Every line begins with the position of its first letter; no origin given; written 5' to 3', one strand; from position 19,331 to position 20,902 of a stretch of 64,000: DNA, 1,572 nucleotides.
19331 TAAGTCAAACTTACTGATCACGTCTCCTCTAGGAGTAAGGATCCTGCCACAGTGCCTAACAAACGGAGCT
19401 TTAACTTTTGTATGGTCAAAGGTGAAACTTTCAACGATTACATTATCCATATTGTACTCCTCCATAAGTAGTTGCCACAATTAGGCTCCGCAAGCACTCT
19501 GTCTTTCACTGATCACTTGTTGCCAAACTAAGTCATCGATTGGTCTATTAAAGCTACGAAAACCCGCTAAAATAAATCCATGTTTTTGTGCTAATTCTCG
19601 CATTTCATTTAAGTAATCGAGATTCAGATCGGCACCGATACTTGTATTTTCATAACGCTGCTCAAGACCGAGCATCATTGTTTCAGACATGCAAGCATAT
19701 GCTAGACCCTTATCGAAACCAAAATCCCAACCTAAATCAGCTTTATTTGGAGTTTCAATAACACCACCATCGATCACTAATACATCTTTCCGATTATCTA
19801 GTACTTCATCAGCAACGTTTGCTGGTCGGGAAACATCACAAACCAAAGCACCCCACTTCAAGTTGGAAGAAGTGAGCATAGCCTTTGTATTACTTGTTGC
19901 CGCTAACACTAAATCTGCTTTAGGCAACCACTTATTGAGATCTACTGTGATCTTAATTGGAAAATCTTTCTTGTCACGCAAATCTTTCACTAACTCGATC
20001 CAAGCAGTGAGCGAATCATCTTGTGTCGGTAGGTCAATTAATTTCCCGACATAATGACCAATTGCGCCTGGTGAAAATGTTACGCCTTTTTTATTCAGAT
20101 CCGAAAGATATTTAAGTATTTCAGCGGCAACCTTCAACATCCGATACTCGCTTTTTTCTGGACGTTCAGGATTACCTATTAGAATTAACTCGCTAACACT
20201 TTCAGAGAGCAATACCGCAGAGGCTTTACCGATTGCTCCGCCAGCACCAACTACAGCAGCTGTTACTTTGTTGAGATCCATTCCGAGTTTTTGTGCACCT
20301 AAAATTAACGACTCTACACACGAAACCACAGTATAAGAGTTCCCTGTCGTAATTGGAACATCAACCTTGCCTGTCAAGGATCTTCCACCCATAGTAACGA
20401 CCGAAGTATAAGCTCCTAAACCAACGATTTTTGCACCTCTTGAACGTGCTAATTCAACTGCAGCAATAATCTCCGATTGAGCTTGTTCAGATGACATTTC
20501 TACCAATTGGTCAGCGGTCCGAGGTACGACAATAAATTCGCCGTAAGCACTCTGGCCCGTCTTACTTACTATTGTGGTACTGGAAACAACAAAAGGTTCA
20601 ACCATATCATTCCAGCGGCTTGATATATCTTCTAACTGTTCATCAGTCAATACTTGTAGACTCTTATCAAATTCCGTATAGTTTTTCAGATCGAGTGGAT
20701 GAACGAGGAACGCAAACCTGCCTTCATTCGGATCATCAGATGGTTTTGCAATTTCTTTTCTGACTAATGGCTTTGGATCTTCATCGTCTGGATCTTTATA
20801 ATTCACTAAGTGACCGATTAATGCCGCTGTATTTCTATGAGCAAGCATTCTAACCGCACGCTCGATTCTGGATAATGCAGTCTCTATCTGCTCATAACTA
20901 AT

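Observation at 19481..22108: Fusion of class-III aminotransferase and acyl-ACP reductase: candidate fatty-amine synthase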

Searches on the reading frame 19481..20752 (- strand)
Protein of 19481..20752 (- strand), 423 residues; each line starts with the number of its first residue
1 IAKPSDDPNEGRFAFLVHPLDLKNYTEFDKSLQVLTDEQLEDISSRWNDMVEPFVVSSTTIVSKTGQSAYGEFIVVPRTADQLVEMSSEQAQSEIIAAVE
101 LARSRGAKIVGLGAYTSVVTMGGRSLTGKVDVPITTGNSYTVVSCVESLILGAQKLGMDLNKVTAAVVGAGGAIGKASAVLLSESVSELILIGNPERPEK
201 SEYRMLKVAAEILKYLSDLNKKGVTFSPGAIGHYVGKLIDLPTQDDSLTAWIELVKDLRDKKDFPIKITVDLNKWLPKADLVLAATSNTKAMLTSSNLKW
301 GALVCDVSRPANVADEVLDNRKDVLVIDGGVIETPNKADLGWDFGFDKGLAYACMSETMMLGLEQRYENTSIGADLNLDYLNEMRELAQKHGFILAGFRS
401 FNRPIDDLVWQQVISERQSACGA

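Call 5: search_protein_families(library=ncbifam, proteins=[window:19481-20752:-, window:19481-20698:-], max_evalue=10)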
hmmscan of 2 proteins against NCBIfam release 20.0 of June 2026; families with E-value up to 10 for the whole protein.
window:19481-20752:- (423 aa): 7 families
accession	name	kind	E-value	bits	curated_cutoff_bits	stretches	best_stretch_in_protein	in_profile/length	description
NF053554.1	prodigi_MAP_PigE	equivalog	3.9e-52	177.6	850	2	12-202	1-193/837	prodigiosin MAP biosynthesis aminotransferase PigE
TIGR04058.1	AcACP_reductase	equivalog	1.9e-28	99.8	449.7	2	50-194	36-189/339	long-chain acyl-[acyl-carrier-protein] reductase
TIGR01035.1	hemA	equivalog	0.0011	18.1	209.55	1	253-318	219-287/416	glutamyl-tRNA reductase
NF010786.0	PRK14189.1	subfamily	0.0032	16.6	421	1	269-308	192-230/285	bifunctional methylenetetrahydrofolate dehydrogenase/methenyltetrahydrofolate cyclohydrolase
NF010789.1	PRK14193.1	equivalog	0.01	15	401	1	269-312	193-235/281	bifunctional methylenetetrahydrofolate dehydrogenase/methenyltetrahydrofolate cyclohydrolase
NF004203.0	PRK05653.2-4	subfamily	0.036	13.4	313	1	159-198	3-42/260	3-oxoacyl-ACP reductase FabG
NF000744.0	PRK00045.1-3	equivalog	0.4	9.5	429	1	269-319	241-298/447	glutamyl-tRNA reductase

window:19481-20698:- (405 aa): 7 families
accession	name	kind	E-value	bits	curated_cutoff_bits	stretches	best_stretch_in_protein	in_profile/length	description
NF053554.1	prodigi_MAP_PigE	equivalog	2.1e-50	172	850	2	5-184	14-193/837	prodigiosin MAP biosynthesis aminotransferase PigE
TIGR04058.1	AcACP_reductase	equivalog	1.7e-28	99.9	449.7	2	32-176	36-189/339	long-chain acyl-[acyl-carrier-protein] reductase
TIGR01035.1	hemA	equivalog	0.00092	18.2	209.55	1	235-300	219-287/416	glutamyl-tRNA reductase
NF010786.0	PRK14189.1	subfamily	0.0029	16.8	421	2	251-290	192-230/285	bifunctional methylenetetrahydrofolate dehydrogenase/methenyltetrahydrofolate cyclohydrolase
NF010789.1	PRK14193.1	equivalog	0.0099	15.1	401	1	251-295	193-236/281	bifunctional methylenetetrahydrofolate dehydrogenase/methenyltetrahydrofolate cyclohydrolase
NF004203.0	PRK05653.2-4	subfamily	0.033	13.6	313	1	141-180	3-42/260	3-oxoacyl-ACP reductase FabG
NF000744.0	PRK00045.1-3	equivalog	0.43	9.4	429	1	251-301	241-298/447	glutamyl-tRNA reductase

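Call 6: search_solved_structures(query=window:19481-20752:-, max_evalue=10, show_alignments=3)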
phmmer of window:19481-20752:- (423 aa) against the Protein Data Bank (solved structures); distinct sequences matched with E-value up to 10: 10.
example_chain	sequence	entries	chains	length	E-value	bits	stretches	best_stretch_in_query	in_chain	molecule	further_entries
4ppm_A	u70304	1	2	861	1.4e-30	109.8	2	253-406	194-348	Aminotransferase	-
6jzq_A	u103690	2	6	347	1.7e-16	63.4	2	36-197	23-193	Long-chain acyl-[acyl-carrier-protein] reductase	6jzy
6jzu_A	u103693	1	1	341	1.9e-16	63.3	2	36-197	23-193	Long-chain acyl-[acyl-carrier-protein] reductase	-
6jzz_A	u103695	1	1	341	4.6e-15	58.7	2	36-197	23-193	Long-chain acyl-[acyl-carrier-protein] reductase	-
9e4x_A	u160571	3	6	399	0.002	20.4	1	72-175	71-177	Amino acid adenylation domain protein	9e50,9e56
9e4s_A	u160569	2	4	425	0.0025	20.1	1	72-175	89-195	Amino acid adenylation domain protein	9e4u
1zem_A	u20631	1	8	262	0.11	14.6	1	162-224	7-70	xylitol dehydrogenase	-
1xqg_A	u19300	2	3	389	0.26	13.5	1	219-274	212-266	Maspin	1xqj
3wgc_A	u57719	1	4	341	0.47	12.6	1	368-404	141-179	L-allo-threonine aldolase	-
3wgb_A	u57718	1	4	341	0.48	12.6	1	368-404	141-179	L-allo-threonine aldolase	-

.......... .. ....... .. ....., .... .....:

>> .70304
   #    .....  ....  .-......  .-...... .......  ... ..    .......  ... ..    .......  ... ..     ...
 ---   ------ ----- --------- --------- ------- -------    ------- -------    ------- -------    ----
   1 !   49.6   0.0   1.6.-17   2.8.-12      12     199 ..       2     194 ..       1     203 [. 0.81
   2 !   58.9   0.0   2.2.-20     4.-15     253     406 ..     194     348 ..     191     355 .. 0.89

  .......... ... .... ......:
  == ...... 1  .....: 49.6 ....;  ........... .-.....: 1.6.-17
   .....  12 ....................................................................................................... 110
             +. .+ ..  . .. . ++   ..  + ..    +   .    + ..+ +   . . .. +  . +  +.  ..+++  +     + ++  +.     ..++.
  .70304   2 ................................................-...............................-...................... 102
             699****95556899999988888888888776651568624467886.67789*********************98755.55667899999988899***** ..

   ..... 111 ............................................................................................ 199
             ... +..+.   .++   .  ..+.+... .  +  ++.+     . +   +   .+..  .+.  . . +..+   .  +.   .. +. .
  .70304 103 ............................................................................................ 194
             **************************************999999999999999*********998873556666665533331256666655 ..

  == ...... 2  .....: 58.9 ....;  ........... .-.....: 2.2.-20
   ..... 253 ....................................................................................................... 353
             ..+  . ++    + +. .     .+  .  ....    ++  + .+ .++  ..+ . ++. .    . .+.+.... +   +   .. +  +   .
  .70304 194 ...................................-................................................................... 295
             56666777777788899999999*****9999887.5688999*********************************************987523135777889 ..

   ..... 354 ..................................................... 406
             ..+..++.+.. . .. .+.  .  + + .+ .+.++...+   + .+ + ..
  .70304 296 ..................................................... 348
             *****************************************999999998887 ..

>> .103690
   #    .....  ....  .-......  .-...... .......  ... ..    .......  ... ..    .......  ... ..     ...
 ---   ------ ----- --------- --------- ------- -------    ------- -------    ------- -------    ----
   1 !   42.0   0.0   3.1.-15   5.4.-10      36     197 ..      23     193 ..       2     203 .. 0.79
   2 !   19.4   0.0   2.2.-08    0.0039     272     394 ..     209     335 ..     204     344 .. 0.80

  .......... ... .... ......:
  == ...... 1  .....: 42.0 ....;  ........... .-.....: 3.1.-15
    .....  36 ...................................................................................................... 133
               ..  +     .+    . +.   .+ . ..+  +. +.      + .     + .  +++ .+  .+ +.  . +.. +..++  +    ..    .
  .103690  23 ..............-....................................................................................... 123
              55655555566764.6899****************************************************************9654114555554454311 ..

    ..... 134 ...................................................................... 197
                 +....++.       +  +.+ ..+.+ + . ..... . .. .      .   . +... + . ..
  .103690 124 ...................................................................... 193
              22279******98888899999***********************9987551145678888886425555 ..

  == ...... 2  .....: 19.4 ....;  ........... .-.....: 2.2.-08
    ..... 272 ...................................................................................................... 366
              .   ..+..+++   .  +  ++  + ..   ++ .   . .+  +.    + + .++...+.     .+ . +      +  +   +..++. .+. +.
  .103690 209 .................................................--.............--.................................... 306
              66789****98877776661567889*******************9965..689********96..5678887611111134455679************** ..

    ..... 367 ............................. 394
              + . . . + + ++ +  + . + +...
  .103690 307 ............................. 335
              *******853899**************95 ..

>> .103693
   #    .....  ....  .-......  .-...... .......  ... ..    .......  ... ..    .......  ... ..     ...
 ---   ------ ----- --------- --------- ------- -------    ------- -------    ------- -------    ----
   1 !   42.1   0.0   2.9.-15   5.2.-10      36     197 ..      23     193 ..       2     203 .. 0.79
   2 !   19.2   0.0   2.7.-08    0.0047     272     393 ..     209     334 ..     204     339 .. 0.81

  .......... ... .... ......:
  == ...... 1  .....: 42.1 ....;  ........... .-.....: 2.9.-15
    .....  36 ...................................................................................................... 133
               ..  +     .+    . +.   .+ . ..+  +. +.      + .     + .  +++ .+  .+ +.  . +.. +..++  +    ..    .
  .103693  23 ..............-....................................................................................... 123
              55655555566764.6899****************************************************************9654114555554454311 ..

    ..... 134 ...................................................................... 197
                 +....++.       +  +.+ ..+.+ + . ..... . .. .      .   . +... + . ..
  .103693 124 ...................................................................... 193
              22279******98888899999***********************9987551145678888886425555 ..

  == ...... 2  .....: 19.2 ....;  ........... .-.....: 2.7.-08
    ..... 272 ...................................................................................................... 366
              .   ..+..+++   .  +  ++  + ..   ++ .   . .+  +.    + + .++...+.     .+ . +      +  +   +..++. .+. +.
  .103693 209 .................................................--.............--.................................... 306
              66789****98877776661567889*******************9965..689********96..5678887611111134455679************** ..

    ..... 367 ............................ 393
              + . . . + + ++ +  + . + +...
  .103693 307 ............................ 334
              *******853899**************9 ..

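Call 20: find_related_loci(query=A1, collection=genome_contigs, flank=10000)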
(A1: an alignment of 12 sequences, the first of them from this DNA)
Query A1 (421 aa) in genome_contigs; peptide patterns used: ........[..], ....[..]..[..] (x = any residue, [..] = any of these).
600 stretches matched a pattern (row limit reached: there are more); 594 encode a relative of the query (tblastn E <= 1e-3); the best 80 are kept; 80 distinct loci.
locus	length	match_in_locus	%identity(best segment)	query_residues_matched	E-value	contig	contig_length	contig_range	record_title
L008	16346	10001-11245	61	2-416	7e-174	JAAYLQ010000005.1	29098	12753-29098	MAG: Bacillota bacterium isolate AS15tlH2ME_94 1972_AS15, whole genome shotgun sequence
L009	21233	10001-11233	62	5-416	3e-171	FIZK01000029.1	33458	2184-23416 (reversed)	uncultured Clostridia bacterium genome assembly, contig: 1513, whole genome shotgun sequence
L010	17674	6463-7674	62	6-411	3e-167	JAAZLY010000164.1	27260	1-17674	MAG: Bacillota bacterium isolate AS23ysBPME_28 121519_AS23, whole genome shotgun sequence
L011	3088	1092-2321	61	5-415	2e-175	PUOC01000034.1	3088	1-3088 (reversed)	MAG: Clostridiales bacterium isolate B1Sed10_159 B1-Sed10-C54937, whole genome shotgun sequence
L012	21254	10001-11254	56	3-419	1e-159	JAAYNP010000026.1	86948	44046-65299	MAG: Bacillota bacterium isolate AS21ysBPME_219 46903_AS21, whole genome shotgun sequence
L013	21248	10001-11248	57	2-418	3e-158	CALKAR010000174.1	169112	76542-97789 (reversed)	MAG TPA_asm: uncultured Peptococcaceae bacterium isolate SRR6713631_bin.102_CONCOCT_v1.1_MAG genome assembly, contig: ER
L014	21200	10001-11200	59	5-405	4e-158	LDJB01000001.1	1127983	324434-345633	MAG: Peptococcaceae bacterium 1109 scaffold00001, whole genome shotgun sequence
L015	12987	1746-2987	51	2-420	5e-144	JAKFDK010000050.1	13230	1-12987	MAG: Clostridia bacterium isolate LC045 contig-124_4079, whole genome shotgun sequence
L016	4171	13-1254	51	1-416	4e-144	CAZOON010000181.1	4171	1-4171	MAG TPA_asm: uncultured Halanaerobiales bacterium isolate binchicken_co218_145 genome assembly, contig: NODE_29247_lengt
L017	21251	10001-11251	52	3-421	1e-138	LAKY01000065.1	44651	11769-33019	Clostridiales bacterium PH28_bin88 ph28_764, whole genome shotgun sequence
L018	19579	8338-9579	51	2-416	2e-138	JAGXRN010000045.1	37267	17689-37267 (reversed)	MAG: Dethiobacter sp. isolate CROMO_A_105 c_000000564123, whole genome shotgun sequence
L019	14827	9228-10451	51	1-415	7e-138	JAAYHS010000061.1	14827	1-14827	MAG: Bacillota bacterium isolate AS09scLD_40 77769_AS09, whole genome shotgun sequence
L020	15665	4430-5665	51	2-415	3e-136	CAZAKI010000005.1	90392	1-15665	MAG TPA_asm: uncultured Syntrophomonadaceae bacterium isolate binchicken_co334_126 genome assembly, contig: NODE_316_len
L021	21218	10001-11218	52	3-415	6e-136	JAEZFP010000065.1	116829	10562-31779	MAG: Bacillota bacterium isolate OH_CBrB_56 k127_2872621, whole genome shotgun sequence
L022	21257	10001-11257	50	1-420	1e-135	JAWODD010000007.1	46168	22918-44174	MAG: Bacillota bacterium isolate BLK5-2.bin.114 k191_1604906, whole genome shotgun sequence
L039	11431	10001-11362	47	1-417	5e-129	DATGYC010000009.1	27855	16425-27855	MAG TPA_asm: Symbiobacteriaceae bacterium isolate SMAG_U10625 k141_274, whole genome shotgun sequence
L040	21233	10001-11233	49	2-415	2e-128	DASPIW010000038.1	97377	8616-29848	MAG TPA_asm: Symbiobacteriaceae bacterium isolate SMAG_U11993 k141_27362, whole genome shotgun sequence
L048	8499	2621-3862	45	1-417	9e-121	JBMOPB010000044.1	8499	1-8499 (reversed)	MAG: Bacillota bacterium isolate Betzabe_MAG117 MAG117_44, whole genome shotgun sequence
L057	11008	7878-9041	45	3-391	8e-112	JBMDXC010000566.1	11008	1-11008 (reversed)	MAG: Candidatus Entotheonellaceae bacterium isolate FBaNitSoil1_14 FBaNitSoil1_contig566, whole genome shotgun sequence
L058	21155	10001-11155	44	5-391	5e-101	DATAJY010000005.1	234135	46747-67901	MAG TPA_asm: Thermoanaerobaculia bacterium isolate SMAG_U6924 k141_2636, whole genome shotgun sequence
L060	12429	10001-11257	39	1-418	7e-100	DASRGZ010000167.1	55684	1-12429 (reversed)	MAG TPA_asm: Chthonomonadaceae bacterium isolate SMAG_U10071 k141_782134, whole genome shotgun sequence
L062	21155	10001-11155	41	9-394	4e-94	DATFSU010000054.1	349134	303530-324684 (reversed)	MAG TPA_asm: Candidatus Angelobacter sp. isolate SMAG_U9392 k141_727468, whole genome shotgun sequence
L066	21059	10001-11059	36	6-403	1e-76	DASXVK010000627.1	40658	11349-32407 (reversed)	MAG TPA_asm: Polyangia bacterium isolate SMAG_U4743 k141_33291, whole genome shotgun sequence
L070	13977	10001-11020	36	11-406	4e-73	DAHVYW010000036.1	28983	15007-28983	MAG TPA_asm: Bacillota bacterium isolate clean791 k141_372563, whole genome shotgun sequence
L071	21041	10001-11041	35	10-412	1e-72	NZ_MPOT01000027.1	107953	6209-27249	MAG: Tepidanaerobacter sp. EBM-38 k99_12427, whole genome shotgun sequence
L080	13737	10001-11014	36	10-403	8e-72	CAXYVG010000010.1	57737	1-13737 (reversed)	MAG: uncultured bacterium isolate ERR13598973_concoct_86 genome assembly, contig: ERZ24875783.52, whole genome shotgun s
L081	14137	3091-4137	36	10-413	1e-71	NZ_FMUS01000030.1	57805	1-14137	Alkaliphilus peptidifermentans DSM 18978, whole genome shotgun sequence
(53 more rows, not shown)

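Call 23: search_protein_families(library=pfam, proteins=[L057:4293-9086:+, L058:6503-11317:+, L066:5762-11104:+, L048:600-1163:+, L039:7712-8641:+, L010:7744-9054:+], max_evalue=0.001)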
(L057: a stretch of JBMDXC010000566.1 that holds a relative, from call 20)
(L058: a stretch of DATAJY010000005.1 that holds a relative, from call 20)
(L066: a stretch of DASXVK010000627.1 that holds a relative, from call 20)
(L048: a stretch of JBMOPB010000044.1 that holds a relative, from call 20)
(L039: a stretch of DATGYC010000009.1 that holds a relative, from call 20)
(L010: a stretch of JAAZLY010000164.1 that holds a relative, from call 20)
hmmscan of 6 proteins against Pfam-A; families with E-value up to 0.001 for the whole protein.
L057:4293-9086:+ (1597 aa): 7 families
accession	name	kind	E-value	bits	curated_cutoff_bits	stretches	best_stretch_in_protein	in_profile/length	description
PF00202.27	Aminotran_3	-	4.2e-93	312.6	30.5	1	765-1157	13-402/403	Aminotransferase class-III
PF00501.34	AMP-binding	-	2.4e-64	218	29.9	1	19-431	2-384/384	AMP-binding enzyme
PF23024.1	AMP-dom_DIP2-like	-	7.9e-13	48.9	27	1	475-586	2-107/110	Disco-interacting protein 2-like, AMP domain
PF00550.31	PP-binding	-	4.2e-11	43.4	20.8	1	618-682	2-65/67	Phosphopantetheine attachment site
PF01488.26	Shikimate_DH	-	1.7e-07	31.9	24.3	1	1443-1509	50-123/138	Shikimate / quinate 5-dehydrogenase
PF02882.25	THF_DHG_CYH_C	-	1.1e-05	25.3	27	0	1325-1378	8-61/160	Tetrahydrofolate dehydrogenase/cyclohydrolase, NAD(P)-binding domain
PF23297.2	ACP_SdgA_C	-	0.00081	19.9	27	0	611-666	7-62/95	Highly reducing polyketide synthase sdgA, C-terminal ACP domain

L058:6503-11317:+ (1604 aa): 5 families
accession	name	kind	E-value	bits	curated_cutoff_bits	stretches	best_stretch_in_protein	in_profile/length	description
PF00202.27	Aminotran_3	-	8.6e-85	285.3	30.5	1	736-1127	13-403/403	Aminotransferase class-III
PF00501.34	AMP-binding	-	2.2e-64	218.1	29.9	1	21-403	12-384/384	AMP-binding enzyme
PF23024.1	AMP-dom_DIP2-like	-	4.1e-10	40.1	27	1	446-559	2-107/110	Disco-interacting protein 2-like, AMP domain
PF00550.31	PP-binding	-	2.3e-09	37.8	20.8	1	582-648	2-67/67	Phosphopantetheine attachment site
PF01488.26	Shikimate_DH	-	8.5e-05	23.1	24.3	0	1428-1477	67-123/138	Shikimate / quinate 5-dehydrogenase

L066:5762-11104:+ (1780 aa): 2 families
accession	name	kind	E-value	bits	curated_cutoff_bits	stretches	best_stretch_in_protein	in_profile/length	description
PF00202.27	Aminotran_3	-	1.6e-72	244.9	30.5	1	970-1335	11-386/403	Aminotransferase class-III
PF04339.18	FemAB_like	-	0.00031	20.5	27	1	657-822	110-274/369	Peptidogalycan biosysnthesis/recognition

L048:600-1163:+ (187 aa): 4 families
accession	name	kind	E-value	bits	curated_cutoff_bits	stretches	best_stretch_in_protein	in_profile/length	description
PF01381.28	HTH_3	-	6.9e-06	26.5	23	1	37-63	5-31/55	Helix-turn-helix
PF13384.12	HTH_23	-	2.5e-05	24.4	24.6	1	33-60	9-36/50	Homeodomain-like domain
PF13936.12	HTH_38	-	0.0002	21.5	27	1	33-60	12-39/44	Helix-turn-helix domain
PF13560.12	HTH_31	-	0.00023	21.9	27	1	39-63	12-36/64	Helix-turn-helix domain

L039:7712-8641:+ (309 aa): 0 families

L010:7744-9054:+ (436 aa): 5 families
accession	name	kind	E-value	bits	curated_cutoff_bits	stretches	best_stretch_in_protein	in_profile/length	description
PF01041.23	DegT_DnrJ_EryC1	-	7.8e-82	275.8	19.8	1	72-363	24-317/360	DegT/DnrJ/EryC1/StrS aminotransferase family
PF00155.27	Aminotran_1_2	-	1.6e-09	37.9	19.7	1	74-194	44-187/361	Aminotransferase class I and II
PF01212.27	Beta_elim_lyase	-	3.5e-07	30.3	27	1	74-303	34-265/288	Beta-eliminating lyase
PF00266.25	Aminotran_5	-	3.4e-06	26.7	21.5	1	93-197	67-180/371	Aminotransferase class-V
PF01053.26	Cys_Met_Meta_PP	-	2.4e-05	23.5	27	1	75-198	55-179/381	Cys/Met metabolism PLP-dependent enzyme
